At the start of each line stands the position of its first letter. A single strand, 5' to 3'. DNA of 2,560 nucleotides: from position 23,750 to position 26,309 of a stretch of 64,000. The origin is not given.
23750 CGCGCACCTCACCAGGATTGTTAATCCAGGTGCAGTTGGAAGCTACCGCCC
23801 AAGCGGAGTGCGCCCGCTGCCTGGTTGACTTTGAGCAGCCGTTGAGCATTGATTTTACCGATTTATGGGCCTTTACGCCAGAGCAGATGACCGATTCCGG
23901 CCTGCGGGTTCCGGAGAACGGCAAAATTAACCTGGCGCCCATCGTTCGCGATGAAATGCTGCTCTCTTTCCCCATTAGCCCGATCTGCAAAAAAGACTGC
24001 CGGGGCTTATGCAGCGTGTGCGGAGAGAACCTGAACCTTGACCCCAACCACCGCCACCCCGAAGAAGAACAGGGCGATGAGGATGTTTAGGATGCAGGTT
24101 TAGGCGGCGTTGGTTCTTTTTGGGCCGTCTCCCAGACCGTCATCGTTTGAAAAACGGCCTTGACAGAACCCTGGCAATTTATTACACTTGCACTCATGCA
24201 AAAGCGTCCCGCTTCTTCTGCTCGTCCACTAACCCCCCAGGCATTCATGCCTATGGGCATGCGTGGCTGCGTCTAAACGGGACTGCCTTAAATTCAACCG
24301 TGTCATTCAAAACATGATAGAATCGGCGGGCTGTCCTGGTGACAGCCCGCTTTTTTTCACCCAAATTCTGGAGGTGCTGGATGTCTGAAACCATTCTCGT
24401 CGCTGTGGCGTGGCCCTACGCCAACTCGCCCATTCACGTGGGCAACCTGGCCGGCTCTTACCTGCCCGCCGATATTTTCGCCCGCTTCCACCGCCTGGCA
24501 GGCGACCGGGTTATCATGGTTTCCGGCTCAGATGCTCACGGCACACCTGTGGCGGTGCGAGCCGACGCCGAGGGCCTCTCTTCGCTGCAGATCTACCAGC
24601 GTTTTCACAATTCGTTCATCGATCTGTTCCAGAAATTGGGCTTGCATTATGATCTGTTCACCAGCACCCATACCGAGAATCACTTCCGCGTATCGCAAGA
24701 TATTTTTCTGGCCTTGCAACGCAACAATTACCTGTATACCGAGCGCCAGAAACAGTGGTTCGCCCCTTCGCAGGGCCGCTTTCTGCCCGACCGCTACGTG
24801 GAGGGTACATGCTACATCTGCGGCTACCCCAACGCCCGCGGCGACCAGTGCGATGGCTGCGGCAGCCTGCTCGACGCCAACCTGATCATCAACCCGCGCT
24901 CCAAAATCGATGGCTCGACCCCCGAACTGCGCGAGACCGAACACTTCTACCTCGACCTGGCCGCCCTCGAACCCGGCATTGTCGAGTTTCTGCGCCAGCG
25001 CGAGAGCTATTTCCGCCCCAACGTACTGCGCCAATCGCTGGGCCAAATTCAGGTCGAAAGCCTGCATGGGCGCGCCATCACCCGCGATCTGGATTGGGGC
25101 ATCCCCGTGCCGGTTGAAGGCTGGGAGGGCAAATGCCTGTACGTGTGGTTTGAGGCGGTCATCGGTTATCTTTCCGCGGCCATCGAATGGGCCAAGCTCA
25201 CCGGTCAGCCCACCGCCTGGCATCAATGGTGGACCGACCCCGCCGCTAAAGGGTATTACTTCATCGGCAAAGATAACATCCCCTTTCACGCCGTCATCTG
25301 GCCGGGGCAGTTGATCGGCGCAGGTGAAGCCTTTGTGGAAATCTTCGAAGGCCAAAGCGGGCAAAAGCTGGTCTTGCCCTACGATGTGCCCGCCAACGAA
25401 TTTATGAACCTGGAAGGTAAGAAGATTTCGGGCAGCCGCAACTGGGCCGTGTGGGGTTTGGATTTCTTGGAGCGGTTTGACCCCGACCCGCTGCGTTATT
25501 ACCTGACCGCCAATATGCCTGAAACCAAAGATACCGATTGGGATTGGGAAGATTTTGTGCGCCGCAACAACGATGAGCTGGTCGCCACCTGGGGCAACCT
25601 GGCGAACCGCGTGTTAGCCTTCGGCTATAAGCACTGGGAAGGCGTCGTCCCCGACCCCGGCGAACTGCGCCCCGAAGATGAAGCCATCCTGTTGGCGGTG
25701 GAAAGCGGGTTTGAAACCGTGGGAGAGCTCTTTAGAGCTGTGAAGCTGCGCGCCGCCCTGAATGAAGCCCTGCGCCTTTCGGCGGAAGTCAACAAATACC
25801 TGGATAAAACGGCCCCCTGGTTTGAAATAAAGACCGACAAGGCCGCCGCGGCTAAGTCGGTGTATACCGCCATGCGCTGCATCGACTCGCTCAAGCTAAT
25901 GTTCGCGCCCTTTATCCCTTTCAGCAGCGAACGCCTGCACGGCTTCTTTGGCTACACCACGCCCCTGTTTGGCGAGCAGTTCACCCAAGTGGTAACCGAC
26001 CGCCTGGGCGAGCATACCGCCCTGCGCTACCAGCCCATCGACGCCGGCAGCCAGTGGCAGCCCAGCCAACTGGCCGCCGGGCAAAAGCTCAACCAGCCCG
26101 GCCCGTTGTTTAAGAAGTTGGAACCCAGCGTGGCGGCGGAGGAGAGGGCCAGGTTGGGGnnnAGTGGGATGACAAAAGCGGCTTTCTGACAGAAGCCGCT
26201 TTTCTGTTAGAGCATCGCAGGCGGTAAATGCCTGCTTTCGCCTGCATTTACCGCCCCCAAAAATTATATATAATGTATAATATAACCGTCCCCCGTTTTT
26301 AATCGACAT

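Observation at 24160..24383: Candidate methionine-sensing leader-peptide attenuator controlling metG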

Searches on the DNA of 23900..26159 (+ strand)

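Call 3: search_rna_families(source=window, start=23900, end=24600, threshold=evalue, max_evalue=10, show_alignments=3)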
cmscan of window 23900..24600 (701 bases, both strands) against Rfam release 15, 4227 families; matches with E-value up to 10: 3.
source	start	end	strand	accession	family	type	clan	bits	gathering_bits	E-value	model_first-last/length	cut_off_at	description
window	24326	24386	-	RF01676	P31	Gene; sRNA;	-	22.3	40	0.099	1-82/82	no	Pseudomonas sRNA P31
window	24190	24363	+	RF00558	L20_leader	Cis-reg; leader;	-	21.2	58.7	0.13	1-127/127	no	Ribosomal protein L20 leader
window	23944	24011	+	RF01142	sR19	Gene; snRNA; snoRNA; CD-box;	-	12.7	45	2.1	1-63/63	no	Small nucleolar RNA sR19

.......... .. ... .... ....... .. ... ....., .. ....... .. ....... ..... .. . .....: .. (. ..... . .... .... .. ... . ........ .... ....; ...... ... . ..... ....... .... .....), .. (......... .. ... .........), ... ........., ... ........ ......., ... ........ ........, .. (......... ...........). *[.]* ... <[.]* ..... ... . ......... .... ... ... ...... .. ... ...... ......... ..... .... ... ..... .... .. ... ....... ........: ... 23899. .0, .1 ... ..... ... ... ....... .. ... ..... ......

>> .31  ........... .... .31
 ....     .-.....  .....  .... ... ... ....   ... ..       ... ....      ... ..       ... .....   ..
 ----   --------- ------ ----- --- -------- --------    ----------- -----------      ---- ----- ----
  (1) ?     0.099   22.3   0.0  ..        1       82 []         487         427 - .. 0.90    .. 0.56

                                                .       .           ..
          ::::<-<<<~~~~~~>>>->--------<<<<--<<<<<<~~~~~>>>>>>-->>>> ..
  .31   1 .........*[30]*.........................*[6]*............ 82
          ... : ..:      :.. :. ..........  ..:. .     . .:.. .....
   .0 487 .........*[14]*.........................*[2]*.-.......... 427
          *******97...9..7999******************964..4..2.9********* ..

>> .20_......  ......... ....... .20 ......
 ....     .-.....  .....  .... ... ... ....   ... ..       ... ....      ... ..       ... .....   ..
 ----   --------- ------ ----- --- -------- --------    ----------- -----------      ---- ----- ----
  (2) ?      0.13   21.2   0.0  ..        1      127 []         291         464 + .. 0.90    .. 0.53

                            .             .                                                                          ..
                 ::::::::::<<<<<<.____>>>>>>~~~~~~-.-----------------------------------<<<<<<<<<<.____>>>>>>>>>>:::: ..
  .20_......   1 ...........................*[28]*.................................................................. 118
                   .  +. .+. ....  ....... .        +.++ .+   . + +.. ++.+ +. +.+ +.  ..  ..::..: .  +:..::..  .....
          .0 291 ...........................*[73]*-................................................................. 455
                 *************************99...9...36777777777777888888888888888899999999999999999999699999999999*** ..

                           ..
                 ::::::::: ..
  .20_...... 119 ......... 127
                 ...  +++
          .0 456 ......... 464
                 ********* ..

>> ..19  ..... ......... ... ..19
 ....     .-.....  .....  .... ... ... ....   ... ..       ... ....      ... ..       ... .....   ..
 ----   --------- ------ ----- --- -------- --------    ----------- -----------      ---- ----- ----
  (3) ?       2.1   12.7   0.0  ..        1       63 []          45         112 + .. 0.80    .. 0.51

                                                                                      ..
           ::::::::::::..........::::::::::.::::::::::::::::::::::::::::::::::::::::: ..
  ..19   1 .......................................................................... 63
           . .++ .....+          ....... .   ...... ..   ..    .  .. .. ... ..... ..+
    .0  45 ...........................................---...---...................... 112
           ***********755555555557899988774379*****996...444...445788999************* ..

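Call 47: search_rna_families(sources=[L001, L002, L005, L010, L020, L027, L031, L052, L058, L063, L065, L067, L069, L074, L080], threshold=gathering)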
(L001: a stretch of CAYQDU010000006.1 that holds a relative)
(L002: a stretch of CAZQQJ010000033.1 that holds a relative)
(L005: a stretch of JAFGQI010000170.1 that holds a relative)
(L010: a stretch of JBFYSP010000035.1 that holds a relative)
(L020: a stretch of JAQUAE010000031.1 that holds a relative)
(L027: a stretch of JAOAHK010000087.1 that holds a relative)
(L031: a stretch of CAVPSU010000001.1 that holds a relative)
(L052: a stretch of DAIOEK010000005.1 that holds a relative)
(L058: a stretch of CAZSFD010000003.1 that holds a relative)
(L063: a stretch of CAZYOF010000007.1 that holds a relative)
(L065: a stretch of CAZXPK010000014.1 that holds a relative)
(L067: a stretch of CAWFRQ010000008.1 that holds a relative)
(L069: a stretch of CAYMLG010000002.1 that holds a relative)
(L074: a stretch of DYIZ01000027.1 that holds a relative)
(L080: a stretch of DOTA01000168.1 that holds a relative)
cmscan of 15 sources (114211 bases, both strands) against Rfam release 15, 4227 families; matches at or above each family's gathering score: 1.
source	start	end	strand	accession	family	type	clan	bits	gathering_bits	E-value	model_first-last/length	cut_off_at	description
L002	7094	7165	-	RF00005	tRNA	Gene; tRNA;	CL00001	74.7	29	2.8e-14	1-71/71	no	tRNA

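Call 56: build_rna_model(alignment_id=A2)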
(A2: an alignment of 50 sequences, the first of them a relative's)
Model R1 built from alignment A2 (50 sequences, 162 columns); structure: RNAalifold consensus.
model positions 130; base pairs 9; branch points 0; effective number of sequences 22.37; information 0.59 bits per position. Calibrated on 0.2 Mb of random sequence (short: E-values are rough).
structure used (alignment columns):
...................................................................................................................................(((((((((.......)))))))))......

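Call 57: search_with_rna_model(model_id=R1, source=window, max_evalue=10, show_alignments=2)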
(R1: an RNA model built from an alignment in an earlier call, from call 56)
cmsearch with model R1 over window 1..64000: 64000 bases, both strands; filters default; matches with E-value up to 10: 2.
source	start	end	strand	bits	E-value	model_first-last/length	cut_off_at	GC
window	24238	24354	+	31.9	4.8e-07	1-130/130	no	0.52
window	24328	24348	-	7.9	0.61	101-124/130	no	0.71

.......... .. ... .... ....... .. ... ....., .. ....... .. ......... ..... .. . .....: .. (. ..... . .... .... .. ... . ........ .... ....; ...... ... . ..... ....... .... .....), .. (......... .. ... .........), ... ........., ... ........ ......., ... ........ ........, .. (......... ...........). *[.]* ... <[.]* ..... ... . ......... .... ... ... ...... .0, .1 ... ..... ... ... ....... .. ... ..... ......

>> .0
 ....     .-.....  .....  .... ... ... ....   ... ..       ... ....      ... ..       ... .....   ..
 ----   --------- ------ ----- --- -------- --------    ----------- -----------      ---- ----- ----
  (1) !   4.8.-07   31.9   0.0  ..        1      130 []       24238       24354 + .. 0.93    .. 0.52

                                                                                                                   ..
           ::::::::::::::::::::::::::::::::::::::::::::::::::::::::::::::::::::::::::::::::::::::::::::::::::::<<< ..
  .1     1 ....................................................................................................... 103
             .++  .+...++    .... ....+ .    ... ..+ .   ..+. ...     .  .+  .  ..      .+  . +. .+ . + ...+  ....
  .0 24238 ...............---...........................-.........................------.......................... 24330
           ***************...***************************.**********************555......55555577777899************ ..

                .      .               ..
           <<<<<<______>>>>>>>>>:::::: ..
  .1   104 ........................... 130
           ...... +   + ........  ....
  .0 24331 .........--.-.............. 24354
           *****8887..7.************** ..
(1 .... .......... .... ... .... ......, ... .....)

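Call 68: search_with_rna_model(model_id=R1, sources=[L312, L313, L314, L315, L316, L317, L318, L319, L320, L321, L322, L323, L324, L325, L326, L327, L328, L329, L330, L331, L332, L333, L334, L335, L336, L337, L338, L339, L340, L341, L342, L343, L344, L345, L346, L347, L348, L349, L350, L351, L352, L353, L354, L355, L356, L357, L358, L359, L360, L361, L362, L363, L364, L365, L366, L367, L368, L369, L370, L371, L372, L373, L374, L375, L376, L377, L378, L379, L380, L381, L382, L383, L384, L385, L386, L387, L388, L389, L390, L391], max_evalue=0.001)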
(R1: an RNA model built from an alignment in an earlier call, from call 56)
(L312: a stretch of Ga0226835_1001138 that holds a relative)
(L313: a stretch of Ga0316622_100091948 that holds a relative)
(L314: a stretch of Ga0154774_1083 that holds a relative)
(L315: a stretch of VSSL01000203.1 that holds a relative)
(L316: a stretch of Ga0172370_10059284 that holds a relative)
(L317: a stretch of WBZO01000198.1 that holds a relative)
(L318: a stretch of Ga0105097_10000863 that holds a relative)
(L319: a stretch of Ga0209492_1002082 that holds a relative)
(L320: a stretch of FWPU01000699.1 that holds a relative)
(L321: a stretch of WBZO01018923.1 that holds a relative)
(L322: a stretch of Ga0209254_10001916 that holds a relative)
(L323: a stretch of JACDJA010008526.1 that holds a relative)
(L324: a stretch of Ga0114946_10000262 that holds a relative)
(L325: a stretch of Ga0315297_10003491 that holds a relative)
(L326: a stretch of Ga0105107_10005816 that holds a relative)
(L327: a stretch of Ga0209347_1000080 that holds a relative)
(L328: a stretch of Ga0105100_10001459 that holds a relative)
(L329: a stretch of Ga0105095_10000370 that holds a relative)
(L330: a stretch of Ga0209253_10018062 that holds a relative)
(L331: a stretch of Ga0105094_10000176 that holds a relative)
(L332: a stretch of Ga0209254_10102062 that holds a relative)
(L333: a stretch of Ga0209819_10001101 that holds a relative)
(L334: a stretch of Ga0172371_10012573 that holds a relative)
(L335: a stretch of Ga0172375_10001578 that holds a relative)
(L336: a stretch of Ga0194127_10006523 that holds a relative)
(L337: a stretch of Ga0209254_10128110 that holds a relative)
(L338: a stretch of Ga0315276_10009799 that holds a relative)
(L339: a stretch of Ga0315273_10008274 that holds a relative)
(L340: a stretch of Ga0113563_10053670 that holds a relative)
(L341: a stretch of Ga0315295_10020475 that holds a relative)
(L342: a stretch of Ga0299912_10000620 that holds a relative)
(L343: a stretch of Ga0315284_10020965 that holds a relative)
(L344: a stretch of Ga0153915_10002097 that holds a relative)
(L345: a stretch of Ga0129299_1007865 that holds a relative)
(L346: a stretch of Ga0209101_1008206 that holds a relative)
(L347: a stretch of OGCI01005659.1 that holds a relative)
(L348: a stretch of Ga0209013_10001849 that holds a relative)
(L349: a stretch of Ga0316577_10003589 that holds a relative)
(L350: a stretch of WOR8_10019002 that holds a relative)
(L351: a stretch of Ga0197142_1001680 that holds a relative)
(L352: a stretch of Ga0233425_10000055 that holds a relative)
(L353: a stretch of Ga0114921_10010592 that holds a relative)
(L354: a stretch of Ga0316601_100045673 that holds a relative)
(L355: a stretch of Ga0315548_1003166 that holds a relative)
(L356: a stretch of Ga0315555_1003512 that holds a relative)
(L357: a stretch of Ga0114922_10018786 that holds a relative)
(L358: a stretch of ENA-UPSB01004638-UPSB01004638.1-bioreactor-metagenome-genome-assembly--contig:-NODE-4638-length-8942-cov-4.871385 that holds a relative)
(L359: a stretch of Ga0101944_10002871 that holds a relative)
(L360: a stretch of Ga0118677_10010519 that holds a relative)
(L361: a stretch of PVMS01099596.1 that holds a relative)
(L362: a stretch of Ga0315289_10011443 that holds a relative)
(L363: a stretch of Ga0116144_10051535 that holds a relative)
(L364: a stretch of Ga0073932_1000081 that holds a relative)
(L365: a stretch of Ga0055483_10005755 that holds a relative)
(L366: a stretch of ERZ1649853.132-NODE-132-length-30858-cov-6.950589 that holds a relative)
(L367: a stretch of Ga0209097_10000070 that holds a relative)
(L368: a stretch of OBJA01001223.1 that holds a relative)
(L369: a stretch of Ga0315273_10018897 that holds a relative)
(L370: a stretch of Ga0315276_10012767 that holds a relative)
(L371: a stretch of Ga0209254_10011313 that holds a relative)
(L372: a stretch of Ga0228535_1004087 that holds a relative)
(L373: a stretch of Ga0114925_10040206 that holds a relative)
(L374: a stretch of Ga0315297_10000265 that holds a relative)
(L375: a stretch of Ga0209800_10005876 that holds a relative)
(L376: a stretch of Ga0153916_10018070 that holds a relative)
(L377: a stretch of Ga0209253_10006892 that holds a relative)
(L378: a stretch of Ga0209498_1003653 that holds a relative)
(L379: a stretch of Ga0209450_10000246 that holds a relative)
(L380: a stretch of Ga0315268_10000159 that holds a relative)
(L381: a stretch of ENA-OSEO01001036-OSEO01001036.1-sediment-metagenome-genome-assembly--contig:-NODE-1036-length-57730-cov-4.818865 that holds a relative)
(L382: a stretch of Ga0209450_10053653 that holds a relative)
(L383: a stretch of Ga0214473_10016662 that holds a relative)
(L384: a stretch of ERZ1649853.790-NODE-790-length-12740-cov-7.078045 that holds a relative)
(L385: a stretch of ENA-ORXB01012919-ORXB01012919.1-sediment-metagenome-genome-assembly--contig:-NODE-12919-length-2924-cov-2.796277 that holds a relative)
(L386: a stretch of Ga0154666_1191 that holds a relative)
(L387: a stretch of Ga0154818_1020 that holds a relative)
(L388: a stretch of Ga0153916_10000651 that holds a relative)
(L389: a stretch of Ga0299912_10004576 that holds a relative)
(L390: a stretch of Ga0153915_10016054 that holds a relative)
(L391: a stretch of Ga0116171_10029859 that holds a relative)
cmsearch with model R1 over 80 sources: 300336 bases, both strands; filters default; matches with E-value up to 0.001: 60.
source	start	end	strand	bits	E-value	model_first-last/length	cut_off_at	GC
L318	177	304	+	92.6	8.1e-22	1-130/130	no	0.6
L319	1033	1160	+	92.6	8.1e-22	1-130/130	no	0.6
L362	1030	1150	+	91.7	1.3e-21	1-130/130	no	0.5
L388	1031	1150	+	86.7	2.6e-20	1-130/130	no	0.45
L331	1043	1157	+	85.5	5e-20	1-130/130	no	0.58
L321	1040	1170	+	84.8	7.6e-20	1-130/130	no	0.51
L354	359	483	+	81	6.9e-19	1-130/130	no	0.5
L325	1047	1174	+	79.2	2.1e-18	1-130/130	no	0.49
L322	1047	1174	+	78.6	2.9e-18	1-130/130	no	0.52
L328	990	1114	+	78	4e-18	1-130/130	no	0.59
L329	990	1114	+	78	4e-18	1-130/130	no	0.59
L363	44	161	+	78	4.1e-18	1-130/130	no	0.55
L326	990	1114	+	77.7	4.8e-18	1-130/130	no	0.58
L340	838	953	+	77.6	5.1e-18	1-130/130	no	0.59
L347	1048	1176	+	76.2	1.2e-17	1-130/130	no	0.5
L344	1012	1141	+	74.9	2.6e-17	1-130/130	no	0.51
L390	106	225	+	74.6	3e-17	1-130/130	no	0.47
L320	1031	1153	+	74.5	3.1e-17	1-130/130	no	0.54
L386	1030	1150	+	73.3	6.3e-17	1-130/130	no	0.48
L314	1051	1174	+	73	7.8e-17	1-130/130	no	0.5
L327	990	1114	+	72.6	9.6e-17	1-130/130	no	0.58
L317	973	1104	+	72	1.4e-16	1-130/130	no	0.56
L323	1035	1167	+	71.3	2e-16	1-130/130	no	0.47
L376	1030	1149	+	71.1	2.3e-16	1-130/130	no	0.48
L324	1023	1156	+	70.4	3.5e-16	1-130/130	no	0.49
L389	1033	1151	+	69.8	4.9e-16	1-130/130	no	0.45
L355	985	1122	+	69.7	5.4e-16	1-130/130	no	0.45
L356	985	1122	+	69.7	5.4e-16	1-130/130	no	0.45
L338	1007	1134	+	67.8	1.6e-15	1-130/130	no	0.5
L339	1007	1134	+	67.8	1.6e-15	1-130/130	no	0.5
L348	1048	1164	+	67.6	1.8e-15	1-130/130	no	0.53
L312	1047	1175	+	67.6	1.9e-15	1-130/130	no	0.47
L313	293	417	+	67.1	2.4e-15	1-130/130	no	0.55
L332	214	341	+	66.9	2.7e-15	1-130/130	no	0.44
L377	177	295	+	66.3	3.9e-15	1-130/130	no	0.43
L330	1057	1176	+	65.7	5.6e-15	1-130/130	no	0.45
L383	1012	1130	+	60.8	9.9e-14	1-130/130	no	0.47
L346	333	460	+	60.5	1.1e-13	1-130/130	no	0.53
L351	1049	1176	+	60.5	1.1e-13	1-130/130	no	0.53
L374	1035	1152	+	60.5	1.2e-13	1-130/130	no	0.47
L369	197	314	+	60.3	1.3e-13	1-130/130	no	0.48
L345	1049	1176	+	60.3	1.3e-13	1-130/130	no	0.52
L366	1025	1144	+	59.8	1.7e-13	1-130/130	no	0.5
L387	1012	1130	+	59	2.8e-13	1-130/130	no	0.53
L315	1051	1173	+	56.7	1.1e-12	1-130/130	no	0.56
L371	545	662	+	55.7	2e-12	1-130/130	no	0.45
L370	1037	1153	+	52.8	1.1e-11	1-130/130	no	0.46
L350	1041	1156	+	52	1.7e-11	1-130/130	no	0.47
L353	964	1096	+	49.5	7.3e-11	1-130/130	no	0.47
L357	972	1104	+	49.4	7.6e-11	1-130/130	no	0.45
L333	1063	1175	+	47.3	2.7e-10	1-130/130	no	0.44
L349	949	1081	+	46.2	5.2e-10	1-130/130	no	0.44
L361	963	1095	+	35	3.6e-07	1-130/130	no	0.47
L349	1049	1075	-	29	1.2e-05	101-127/130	no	0.48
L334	1051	1172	+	25.7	8.4e-05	1-130/130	no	0.38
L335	1051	1172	+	25.7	8.4e-05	1-130/130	no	0.38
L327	1081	1164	-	25.4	0.0001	51-130/130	no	0.54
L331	1127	1151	-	24.5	0.00017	101-125/130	no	0.64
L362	1119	1144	-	24.1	0.00021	101-126/130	no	0.69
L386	1120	1144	-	22.3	0.00062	101-125/130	no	0.72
